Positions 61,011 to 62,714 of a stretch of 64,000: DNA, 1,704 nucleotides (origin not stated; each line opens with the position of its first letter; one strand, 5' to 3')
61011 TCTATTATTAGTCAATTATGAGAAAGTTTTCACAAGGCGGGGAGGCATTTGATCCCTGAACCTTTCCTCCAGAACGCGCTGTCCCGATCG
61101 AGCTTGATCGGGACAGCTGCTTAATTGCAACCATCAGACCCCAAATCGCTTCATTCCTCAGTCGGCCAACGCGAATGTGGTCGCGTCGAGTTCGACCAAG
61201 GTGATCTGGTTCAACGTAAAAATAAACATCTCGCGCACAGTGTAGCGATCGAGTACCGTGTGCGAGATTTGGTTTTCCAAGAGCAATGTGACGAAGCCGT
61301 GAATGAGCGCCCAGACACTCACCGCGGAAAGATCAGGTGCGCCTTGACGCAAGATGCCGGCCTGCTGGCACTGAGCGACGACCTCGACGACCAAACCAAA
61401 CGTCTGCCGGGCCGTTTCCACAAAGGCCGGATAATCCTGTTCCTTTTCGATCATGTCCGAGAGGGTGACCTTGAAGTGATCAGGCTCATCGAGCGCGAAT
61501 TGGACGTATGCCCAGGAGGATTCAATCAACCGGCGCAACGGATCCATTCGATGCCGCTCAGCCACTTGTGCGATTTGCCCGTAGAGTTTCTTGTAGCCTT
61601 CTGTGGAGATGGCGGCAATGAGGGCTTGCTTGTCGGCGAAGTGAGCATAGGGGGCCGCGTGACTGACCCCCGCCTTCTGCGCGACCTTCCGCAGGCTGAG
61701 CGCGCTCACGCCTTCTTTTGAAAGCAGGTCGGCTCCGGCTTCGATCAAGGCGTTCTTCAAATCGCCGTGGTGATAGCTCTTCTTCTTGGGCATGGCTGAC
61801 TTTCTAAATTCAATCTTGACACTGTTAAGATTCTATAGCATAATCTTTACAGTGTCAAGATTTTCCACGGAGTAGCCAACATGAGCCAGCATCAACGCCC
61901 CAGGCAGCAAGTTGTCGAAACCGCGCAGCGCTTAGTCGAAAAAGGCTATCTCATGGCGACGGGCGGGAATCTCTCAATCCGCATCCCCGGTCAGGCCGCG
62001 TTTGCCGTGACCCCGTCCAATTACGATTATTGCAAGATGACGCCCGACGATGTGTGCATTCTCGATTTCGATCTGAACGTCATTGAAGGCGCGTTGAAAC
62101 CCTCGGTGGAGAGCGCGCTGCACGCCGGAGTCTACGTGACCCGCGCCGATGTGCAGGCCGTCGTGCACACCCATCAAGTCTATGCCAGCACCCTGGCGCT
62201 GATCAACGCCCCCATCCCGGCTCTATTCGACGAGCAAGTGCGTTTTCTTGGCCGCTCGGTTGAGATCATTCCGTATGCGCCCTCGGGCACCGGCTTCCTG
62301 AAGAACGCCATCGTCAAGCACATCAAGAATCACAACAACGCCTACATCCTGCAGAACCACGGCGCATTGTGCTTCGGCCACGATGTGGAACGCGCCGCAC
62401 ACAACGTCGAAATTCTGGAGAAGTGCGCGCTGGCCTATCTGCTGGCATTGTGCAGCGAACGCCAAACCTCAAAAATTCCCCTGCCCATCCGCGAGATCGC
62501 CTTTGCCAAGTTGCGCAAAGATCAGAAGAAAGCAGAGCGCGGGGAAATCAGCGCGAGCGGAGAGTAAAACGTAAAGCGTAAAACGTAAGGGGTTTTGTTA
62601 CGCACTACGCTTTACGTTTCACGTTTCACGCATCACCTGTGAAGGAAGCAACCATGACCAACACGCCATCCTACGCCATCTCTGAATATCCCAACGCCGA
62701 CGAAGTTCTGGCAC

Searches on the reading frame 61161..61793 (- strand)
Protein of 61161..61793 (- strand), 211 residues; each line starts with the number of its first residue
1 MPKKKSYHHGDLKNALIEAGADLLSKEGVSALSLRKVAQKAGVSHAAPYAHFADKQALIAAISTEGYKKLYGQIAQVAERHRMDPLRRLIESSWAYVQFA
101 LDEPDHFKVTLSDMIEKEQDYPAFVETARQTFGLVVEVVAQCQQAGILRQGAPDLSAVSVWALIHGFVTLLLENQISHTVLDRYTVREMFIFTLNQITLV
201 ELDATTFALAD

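Call 76: search_protein_families(library=pfam, proteins=[window:61161-61793:-], max_evalue=0.00001)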
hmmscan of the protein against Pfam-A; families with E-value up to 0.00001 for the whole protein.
window:61161-61793:- (211 aa): 2 families
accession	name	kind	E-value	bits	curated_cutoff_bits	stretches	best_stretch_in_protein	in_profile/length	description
PF13305.11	TetR_C_33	-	3.5e-13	50.5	26.8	1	95-183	7-92/103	Tetracyclin repressor-like, C-terminal domain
PF00440.29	TetR_N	-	1.9e-11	44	24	1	16-62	1-47/47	Bacterial regulatory proteins, tetR family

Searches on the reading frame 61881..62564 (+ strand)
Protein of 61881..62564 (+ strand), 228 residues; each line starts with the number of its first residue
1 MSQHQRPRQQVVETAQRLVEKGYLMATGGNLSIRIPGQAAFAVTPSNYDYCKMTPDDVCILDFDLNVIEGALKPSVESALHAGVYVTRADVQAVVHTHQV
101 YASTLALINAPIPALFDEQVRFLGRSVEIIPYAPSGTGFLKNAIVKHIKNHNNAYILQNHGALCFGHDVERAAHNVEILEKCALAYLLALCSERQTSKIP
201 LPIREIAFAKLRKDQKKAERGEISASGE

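Call 76: search_protein_families(library=pfam, proteins=[window:61881-62564:+], max_evalue=0.00001)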
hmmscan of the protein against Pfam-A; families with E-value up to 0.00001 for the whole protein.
window:61881-62564:+ (228 aa): 1 family
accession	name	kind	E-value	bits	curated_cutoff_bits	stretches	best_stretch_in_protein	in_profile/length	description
PF00596.27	Aldolase_II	-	1.1e-47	162.8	22.2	1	9-186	1-182/183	Class II Aldolase and Adducin N-terminal domain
